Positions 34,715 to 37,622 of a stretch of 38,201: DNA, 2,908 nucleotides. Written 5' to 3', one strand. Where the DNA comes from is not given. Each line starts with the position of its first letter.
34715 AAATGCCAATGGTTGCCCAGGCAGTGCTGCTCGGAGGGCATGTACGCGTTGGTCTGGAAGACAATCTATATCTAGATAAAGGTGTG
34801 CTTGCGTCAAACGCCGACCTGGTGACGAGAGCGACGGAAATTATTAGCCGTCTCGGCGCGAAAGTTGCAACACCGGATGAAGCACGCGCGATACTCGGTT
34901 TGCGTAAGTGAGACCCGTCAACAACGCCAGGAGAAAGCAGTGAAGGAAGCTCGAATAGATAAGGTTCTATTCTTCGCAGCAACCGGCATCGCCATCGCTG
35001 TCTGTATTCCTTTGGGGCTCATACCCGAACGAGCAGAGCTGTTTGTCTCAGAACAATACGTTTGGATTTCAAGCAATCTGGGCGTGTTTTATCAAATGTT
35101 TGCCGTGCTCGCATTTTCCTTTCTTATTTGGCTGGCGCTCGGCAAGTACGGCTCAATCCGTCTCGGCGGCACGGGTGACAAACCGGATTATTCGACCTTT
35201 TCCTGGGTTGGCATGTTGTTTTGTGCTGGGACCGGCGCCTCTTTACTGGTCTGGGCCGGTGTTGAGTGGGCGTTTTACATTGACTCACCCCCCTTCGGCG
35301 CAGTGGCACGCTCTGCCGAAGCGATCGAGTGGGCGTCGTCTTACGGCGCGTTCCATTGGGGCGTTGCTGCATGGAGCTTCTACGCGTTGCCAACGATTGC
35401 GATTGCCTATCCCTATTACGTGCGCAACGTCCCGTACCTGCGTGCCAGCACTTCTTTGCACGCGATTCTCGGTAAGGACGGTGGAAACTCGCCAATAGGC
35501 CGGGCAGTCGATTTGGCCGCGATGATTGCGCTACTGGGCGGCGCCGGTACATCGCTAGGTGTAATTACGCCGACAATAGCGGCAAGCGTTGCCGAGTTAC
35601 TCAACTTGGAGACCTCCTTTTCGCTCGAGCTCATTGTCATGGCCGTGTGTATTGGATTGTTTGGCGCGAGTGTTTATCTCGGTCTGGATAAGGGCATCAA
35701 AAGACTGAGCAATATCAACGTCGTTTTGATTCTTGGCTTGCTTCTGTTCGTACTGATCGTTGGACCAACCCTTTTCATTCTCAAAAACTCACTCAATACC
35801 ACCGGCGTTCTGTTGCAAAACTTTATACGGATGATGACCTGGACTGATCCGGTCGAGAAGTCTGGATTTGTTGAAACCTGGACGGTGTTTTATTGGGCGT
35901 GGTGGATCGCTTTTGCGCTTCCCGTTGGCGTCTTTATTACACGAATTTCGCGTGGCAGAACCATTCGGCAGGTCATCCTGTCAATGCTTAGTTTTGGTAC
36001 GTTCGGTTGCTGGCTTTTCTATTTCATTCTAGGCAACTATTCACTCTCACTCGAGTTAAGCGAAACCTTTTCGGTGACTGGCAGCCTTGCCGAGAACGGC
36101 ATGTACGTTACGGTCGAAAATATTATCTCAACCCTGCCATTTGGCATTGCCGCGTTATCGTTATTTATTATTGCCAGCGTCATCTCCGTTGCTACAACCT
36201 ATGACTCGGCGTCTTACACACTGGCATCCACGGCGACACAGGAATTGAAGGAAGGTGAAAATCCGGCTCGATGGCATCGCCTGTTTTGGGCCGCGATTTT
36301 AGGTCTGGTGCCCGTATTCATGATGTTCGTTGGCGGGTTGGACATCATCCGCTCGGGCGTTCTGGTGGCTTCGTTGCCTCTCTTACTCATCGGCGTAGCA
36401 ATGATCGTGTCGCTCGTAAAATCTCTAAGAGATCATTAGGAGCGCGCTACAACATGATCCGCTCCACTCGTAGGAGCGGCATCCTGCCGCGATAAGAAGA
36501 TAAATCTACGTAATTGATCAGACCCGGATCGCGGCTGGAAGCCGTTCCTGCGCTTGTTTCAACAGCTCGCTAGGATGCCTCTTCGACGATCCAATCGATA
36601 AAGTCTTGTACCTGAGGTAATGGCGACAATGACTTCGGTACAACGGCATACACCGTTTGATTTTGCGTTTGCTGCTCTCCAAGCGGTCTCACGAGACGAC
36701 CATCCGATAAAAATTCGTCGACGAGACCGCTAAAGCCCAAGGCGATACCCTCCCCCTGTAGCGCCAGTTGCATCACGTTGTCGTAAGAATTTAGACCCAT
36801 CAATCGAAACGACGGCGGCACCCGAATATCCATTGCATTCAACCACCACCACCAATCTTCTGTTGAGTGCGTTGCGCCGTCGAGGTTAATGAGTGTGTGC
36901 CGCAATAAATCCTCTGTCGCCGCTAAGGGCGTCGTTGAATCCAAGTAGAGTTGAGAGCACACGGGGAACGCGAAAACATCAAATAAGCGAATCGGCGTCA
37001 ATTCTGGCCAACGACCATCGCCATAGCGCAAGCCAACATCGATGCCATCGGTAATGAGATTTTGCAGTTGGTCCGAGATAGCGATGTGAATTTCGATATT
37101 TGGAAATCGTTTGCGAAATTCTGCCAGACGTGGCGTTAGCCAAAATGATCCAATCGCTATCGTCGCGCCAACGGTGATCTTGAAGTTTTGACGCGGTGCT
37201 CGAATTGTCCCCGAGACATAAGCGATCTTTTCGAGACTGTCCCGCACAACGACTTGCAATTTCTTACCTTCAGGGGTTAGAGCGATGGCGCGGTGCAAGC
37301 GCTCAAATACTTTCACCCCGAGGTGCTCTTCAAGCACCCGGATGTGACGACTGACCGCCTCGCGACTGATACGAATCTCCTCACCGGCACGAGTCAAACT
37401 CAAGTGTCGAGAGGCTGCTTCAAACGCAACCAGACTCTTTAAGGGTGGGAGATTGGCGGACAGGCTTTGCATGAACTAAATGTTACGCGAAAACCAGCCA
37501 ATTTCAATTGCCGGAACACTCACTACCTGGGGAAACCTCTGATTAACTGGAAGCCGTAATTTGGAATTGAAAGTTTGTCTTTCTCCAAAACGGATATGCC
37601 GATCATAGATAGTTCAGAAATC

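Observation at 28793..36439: Eight-gene cluster joining a Rut-like oxidative module to PcaC/PcaD/BKACE enzymes and a BCCT importer: candidate undescribed catabolic pathway for a zwitterionic osmolyte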

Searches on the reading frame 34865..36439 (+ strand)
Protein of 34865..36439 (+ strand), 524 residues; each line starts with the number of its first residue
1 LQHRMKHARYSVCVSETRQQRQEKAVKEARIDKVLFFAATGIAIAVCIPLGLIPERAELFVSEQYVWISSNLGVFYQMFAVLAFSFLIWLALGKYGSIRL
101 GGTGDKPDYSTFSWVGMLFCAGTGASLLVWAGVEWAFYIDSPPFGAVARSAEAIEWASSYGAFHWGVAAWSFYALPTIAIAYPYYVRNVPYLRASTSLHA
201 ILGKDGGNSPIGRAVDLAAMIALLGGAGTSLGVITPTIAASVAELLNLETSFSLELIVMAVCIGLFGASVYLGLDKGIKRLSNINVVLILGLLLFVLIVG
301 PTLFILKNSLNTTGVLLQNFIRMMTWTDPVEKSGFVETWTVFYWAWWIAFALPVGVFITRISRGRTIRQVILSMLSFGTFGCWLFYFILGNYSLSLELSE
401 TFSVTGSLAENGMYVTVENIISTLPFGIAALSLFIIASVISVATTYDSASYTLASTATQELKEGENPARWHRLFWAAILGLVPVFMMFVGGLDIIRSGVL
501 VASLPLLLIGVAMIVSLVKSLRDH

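Call 4: search_protein_families(library=pfam, proteins=[window:34865-36439:+])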
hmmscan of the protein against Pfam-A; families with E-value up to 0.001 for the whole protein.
window:34865-36439:+ (524 aa): 1 family
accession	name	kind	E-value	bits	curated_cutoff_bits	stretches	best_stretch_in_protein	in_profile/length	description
PF02028.23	BCCT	-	2.3e-140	468.7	27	1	36-523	2-484/485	BCCT, betaine/carnitine/choline family transporter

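Call 5: search_protein_families(library=ncbifam, proteins=[window:34865-36439:+])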
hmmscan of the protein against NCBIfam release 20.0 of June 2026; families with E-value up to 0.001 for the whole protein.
window:34865-36439:+ (524 aa): 5 families
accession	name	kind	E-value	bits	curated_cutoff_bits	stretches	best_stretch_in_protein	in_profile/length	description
TIGR00842.1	bcct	subfamily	1.8e-128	429.1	407.55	1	73-522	1-450/452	BCCT family transporter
NF002887.1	PRK03356.1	equivalog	8.7e-122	407.3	541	1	26-520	4-495/497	L-carnitine/gamma-butyrobetaine antiporter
NF007412.0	PRK09950.1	equivalog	2.5e-119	399.2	647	1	28-522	5-497/536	BCCT family transporter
NF047988.1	betaine_BCCT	equivalog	7e-101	338.1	650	1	37-522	4-482/483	glycine betaine uptake BCCT transporter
NF007399.1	PRK09928.1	subfamily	1.4e-78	264.6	695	1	23-522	3-499/675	choline BCCT transporter BetT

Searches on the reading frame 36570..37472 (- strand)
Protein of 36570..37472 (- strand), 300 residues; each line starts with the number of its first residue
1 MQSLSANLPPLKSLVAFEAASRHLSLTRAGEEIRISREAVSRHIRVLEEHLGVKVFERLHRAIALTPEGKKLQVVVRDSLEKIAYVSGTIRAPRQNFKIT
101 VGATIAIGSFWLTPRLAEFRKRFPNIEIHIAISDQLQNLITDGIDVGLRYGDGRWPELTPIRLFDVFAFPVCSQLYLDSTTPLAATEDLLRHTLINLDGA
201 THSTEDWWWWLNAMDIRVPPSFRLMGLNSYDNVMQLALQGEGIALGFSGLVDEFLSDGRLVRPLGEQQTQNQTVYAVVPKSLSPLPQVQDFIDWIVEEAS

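Call 4: search_protein_families(library=pfam, proteins=[window:36570-37472:-])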
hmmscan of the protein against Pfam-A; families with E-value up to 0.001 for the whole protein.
window:36570-37472:- (300 aa): 2 families
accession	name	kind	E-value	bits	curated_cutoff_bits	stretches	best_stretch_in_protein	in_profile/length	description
PF03466.25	LysR_substrate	-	2.5e-36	125.5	28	1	99-299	8-208/209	LysR substrate binding domain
PF00126.33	HTH_1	-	9.3e-17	61.2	26.6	1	11-70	1-60/60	Bacterial regulatory helix-turn-helix protein, lysR family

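Call 5: search_protein_families(library=ncbifam, proteins=[window:36570-37472:-])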
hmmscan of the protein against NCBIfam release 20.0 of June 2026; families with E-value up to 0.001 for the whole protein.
window:36570-37472:- (300 aa): 48 families (the best 25 are shown)
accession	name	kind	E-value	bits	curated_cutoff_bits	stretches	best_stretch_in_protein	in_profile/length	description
NF008352.0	PRK11139.1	subfamily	5.9e-74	248.9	288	1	6-299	3-292/305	transcriptional regulator GcvA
TIGR03418.1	chol_sulf_TF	equivalog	2.6e-60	203.9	324.8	1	10-298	2-291/291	choline sulfate utilization transcriptional regulator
NF007491.0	PRK10086.1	equivalog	7.6e-54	182.6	316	1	11-299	19-309/313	DNA-binding transcriptional regulator DsdC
NF041130.1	PenR_Burk_TF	exception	2.7e-43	148.2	625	1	4-300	4-290/292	beta-lactamase transcriptional regulator PenR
TIGR02036.1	dsdC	equivalog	6.6e-42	143.6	352.4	1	12-298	11-300/302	DNA-binding transcriptional regulator DsdC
NF040888.1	trans_reg_YafC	equivalog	8e-31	107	470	1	14-298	8-292/293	DNA-binding transcriptional regulator YafC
TIGR03339.1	phn_lysR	subfamily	2.8e-18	66.2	341.1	1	14-148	2-138/279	aminoethylphosphonate catabolism associated LysR family transcriptional regulator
NF007315.1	PRK09801.1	equivalog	8.7e-18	64.3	398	1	21-281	18-278/301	L-tartrate utilization transcriptional activator TtdR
NF008416.0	PRK11242.1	equivalog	5e-17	62.2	277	1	17-168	9-166/300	transcriptional regulator CynR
NF040786.1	LysR_Sec_metab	equivalog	1.5e-16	60.3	250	1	11-148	3-145/298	selenium metabolism-associated LysR family transcriptional regulator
NF008722.0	PRK11716.1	equivalog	1.4e-14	53.8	246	1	12-135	4-129/293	HTH-type transcriptional activator IlvY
NF045990.1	TransRegCbbRRhodb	equivalog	4.6e-14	52.2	450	1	11-295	8-296/304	LysR family regulator CbbR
NF045775.1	acetoin_reg_AlsR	exception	9.2e-14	51.6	430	1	11-149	3-146/290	acetoin biosynthesis transcriptional regulator AlsR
NF053705.1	TransRegGltCGpos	equivalog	1.1e-13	51.1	350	1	19-140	11-133/300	glutamate biosynthesis transcriptional regulator GltC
NF008095.0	PRK10837.1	subfamily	9.8e-13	48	281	1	11-158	5-153/290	LysR family transcriptional regulator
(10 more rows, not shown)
